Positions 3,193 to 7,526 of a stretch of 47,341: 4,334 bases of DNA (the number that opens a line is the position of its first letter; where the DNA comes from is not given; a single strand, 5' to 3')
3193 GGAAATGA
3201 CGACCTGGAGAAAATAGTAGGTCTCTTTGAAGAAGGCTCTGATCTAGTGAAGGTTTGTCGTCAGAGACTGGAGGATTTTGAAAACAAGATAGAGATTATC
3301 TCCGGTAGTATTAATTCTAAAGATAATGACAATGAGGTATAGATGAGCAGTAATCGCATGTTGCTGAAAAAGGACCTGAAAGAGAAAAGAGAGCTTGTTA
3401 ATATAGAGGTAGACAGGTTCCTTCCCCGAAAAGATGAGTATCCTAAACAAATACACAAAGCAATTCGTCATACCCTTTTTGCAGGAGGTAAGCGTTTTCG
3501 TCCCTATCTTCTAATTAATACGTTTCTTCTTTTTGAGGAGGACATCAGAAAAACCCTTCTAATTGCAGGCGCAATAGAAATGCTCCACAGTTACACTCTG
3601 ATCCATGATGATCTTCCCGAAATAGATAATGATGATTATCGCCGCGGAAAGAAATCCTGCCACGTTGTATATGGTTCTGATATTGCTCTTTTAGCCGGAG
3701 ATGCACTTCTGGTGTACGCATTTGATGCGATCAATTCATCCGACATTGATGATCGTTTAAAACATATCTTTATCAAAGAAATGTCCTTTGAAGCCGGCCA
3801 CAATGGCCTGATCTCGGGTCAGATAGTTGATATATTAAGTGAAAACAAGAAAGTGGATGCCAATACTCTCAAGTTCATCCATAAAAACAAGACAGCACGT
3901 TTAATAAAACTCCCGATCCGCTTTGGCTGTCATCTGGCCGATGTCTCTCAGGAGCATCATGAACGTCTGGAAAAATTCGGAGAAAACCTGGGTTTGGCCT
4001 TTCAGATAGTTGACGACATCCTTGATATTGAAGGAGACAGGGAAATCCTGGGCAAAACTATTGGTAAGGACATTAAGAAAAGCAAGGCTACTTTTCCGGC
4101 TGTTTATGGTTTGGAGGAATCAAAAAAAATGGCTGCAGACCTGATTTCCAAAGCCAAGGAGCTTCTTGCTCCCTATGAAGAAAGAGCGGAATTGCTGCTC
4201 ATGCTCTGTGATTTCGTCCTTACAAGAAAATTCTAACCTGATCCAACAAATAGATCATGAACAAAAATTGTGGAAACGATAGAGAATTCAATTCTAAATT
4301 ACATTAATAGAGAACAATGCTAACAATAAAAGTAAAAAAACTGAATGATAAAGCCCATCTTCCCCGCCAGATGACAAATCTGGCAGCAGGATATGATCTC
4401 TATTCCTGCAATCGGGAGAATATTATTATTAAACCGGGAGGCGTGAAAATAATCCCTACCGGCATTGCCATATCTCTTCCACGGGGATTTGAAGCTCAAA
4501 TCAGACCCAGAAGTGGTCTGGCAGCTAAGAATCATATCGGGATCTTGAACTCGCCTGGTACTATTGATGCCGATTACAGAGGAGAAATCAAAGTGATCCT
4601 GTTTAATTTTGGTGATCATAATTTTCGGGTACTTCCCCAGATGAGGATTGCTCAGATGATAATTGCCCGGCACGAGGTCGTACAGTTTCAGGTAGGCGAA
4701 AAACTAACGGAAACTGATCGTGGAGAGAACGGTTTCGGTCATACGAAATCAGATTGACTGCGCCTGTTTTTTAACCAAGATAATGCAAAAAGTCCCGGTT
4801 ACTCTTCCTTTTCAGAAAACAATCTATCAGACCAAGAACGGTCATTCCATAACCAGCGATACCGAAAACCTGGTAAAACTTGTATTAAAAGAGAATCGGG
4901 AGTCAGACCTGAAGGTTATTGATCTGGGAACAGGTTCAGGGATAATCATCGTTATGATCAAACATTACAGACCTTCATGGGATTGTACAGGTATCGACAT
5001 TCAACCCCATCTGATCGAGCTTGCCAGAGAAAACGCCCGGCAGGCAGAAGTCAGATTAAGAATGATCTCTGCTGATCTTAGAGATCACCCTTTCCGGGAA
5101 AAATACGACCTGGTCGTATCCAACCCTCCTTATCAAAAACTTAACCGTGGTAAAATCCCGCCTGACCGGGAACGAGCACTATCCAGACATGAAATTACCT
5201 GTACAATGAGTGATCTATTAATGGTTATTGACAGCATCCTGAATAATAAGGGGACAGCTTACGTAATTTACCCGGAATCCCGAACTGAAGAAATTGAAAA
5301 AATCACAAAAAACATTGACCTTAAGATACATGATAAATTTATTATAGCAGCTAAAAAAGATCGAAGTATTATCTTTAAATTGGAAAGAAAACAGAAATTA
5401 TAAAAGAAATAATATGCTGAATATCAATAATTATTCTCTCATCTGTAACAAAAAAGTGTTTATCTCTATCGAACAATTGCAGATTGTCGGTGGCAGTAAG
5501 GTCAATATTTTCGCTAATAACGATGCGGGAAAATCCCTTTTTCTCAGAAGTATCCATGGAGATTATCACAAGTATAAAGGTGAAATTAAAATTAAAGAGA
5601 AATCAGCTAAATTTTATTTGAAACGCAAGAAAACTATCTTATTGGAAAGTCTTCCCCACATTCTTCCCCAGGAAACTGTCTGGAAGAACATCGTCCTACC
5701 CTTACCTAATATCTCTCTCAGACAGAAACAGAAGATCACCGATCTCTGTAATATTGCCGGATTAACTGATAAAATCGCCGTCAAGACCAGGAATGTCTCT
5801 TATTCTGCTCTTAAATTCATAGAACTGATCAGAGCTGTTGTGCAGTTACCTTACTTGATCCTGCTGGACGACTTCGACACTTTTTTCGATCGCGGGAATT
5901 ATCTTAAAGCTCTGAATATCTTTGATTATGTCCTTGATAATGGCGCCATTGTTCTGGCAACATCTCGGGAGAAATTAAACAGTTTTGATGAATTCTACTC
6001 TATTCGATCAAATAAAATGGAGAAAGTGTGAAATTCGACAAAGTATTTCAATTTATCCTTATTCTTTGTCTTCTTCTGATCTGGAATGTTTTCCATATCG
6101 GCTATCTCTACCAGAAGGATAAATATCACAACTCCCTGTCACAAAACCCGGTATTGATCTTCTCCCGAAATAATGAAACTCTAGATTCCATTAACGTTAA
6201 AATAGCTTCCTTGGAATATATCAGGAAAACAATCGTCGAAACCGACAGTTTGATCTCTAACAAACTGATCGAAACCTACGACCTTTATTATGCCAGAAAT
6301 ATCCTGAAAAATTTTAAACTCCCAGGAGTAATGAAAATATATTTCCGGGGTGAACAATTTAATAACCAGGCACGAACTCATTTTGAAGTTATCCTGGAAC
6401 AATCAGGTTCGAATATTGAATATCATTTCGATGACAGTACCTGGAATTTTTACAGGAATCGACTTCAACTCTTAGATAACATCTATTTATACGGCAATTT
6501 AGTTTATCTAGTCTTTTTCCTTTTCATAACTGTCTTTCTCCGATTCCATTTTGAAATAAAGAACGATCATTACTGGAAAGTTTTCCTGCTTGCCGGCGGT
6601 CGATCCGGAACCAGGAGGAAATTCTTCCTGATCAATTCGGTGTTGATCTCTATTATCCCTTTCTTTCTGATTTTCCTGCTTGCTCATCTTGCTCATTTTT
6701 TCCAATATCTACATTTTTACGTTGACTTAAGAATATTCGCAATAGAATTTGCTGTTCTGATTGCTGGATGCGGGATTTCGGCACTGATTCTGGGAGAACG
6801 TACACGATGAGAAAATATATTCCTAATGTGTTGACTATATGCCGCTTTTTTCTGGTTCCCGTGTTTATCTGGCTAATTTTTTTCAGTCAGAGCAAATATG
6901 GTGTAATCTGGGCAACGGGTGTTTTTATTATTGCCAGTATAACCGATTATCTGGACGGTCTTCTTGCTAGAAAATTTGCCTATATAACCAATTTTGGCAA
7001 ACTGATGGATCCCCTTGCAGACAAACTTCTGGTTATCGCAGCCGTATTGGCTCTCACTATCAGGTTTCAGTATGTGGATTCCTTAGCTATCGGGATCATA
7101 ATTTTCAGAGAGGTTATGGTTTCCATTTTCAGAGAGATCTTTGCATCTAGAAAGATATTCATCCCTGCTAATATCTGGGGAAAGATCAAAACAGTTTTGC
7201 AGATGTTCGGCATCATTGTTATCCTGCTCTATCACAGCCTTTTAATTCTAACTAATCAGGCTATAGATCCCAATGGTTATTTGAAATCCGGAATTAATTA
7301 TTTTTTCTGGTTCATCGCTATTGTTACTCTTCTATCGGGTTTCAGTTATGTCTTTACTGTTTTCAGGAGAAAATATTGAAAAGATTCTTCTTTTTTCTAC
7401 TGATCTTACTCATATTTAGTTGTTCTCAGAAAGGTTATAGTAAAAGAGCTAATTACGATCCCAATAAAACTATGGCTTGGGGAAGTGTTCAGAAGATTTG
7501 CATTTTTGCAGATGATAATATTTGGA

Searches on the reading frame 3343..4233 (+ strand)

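Call 24: search_protein_families(library=pfam, proteins=[window:3343-4233:+], max_evalue=0.0001)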
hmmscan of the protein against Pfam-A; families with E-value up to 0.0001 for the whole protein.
window:3343-4233:+ (297 aa): 1 family
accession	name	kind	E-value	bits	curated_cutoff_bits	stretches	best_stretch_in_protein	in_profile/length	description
PF00348.22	polyprenyl_synt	-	8.3e-60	202.5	27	1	35-269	2-235/251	Polyprenyl synthetase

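Call 67: search_protein_families(library=ncbifam, proteins=[window:3343-4233:+], max_evalue=0.00001)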
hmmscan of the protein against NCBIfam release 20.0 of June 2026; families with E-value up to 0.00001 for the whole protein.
window:3343-4233:+ (297 aa): 16 families
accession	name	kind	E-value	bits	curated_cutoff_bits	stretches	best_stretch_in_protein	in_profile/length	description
NF045485.1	FPPsyn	subfamily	2.9e-94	315.4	275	1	13-296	2-287/288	farnesyl diphosphate synthase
NF045685.1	GGPPSynCrtE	equivalog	9.2e-87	290.8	460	1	8-296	3-292/293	geranylgeranyl diphosphate synthase CrtE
NF007877.0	PRK10581.1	equivalog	2.3e-60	204.3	321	1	9-282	4-281/299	(2E,6E)-farnesyl diphosphate synthase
NF041169.1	f2_encap_cargo4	exception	1.7e-52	178.8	450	1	46-271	47-267/334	family 2 encapsulin nanocompartment cargo protein polyprenyl transferase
NF040698.1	IdsA_Meth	equivalog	3.3e-51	174.5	468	1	9-261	4-254/328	short chain isoprenyl diphosphate synthase IdsA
NF041003.1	GGPP_syn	equivalog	5.1e-48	163.8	500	1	10-270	4-260/326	geranylgeranyl diphosphate synthase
NF045628.1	HxpDPsynlarge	equivalog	1.2e-37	129.6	500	1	35-269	21-247/311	hexaprenyl-diphosphate synthase large subunit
TIGR02748.1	GerC3_HepT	equivalog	3.6e-36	124.9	456.55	1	35-265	29-250/319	heptaprenyl diphosphate synthase component II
NF042417.1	NPPPS_Mycobact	equivalog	5.2e-34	117.8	600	1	37-270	44-269/335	nonaprenyl/(2E,6E)-farnesyl/geranylgeranyl diphosphat synthase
NF045549.1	GGPPsyn_IdsB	equivalog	1.2e-33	116.6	475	1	48-268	64-280/346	geranylgeranyl diphosphate synthase IdsB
TIGR02749.1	prenyl_cyano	equivalog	5.6e-33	114.3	383.2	1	39-268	34-257/322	solanesyl diphosphate synthase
NF008140.0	PRK10888.1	equivalog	1.5e-31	109.9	412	1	45-273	40-260/323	octaprenyl diphosphate synthase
NF040789.2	gerfarn_diphsyn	equivalog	1.6e-30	106.4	560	1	9-254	8-264/345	geranylfarnesyl diphosphate synthase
NF040627.1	GFPS_Meth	equivalog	9.3e-25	87.6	600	1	21-265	14-240/285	geranylfarnesyl diphosphate synthase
NF042416.1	GFPPS_Mycobact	equivalog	4e-24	85.3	600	1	37-268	30-281/350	bifunctional (2E,6E)-farnesyl/geranyl diphosphate synthase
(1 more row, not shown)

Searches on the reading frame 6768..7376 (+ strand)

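Call 24: search_protein_families(library=pfam, proteins=[window:6768-7376:+], max_evalue=0.0001)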
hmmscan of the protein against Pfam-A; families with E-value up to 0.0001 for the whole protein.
window:6768-7376:+ (203 aa): 1 family
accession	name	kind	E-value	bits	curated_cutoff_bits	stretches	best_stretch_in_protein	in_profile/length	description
PF01066.26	CDP-OH_P_transf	-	3.4e-39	135.1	22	1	17-162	2-145/152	CDP-alcohol phosphatidyltransferase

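Call 67: search_protein_families(library=ncbifam, proteins=[window:6768-7376:+], max_evalue=0.00001)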
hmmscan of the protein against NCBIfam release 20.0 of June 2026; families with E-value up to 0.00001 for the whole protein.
window:6768-7376:+ (203 aa): 6 families
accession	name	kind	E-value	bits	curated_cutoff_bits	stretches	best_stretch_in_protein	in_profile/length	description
TIGR00560.1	pgsA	equivalog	2.2e-39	135.8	109.1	1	17-199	2-177/183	CDP-diacylglycerol--glycerol-3-phosphate 3-phosphatidyltransferase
NF053678.1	ClpnSynClsA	equivalog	1.2e-22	80.9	240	1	18-164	5-148/180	cardiolipin synthase ClsA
NF008090.0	PRK10832.1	equivalog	3.9e-21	76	304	1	14-195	1-172/182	CDP-diacylglycerol--glycerol-3-phosphate 3-phosphatidyltransferase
NF040950.1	archin_ph_syn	equivalog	1.4e-07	31.6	180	1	16-122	23-127/191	archaetidylinositol phosphate synthase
TIGR00473.1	pssA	equivalog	4.1e-06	27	107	1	39-112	13-88/153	CDP-diacylglycerol--serine O-phosphatidyltransferase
NF045883.1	PIPSynth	equivalog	4.9e-06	26.4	170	1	14-99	20-102/197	phosphatidylinositol phosphate synthase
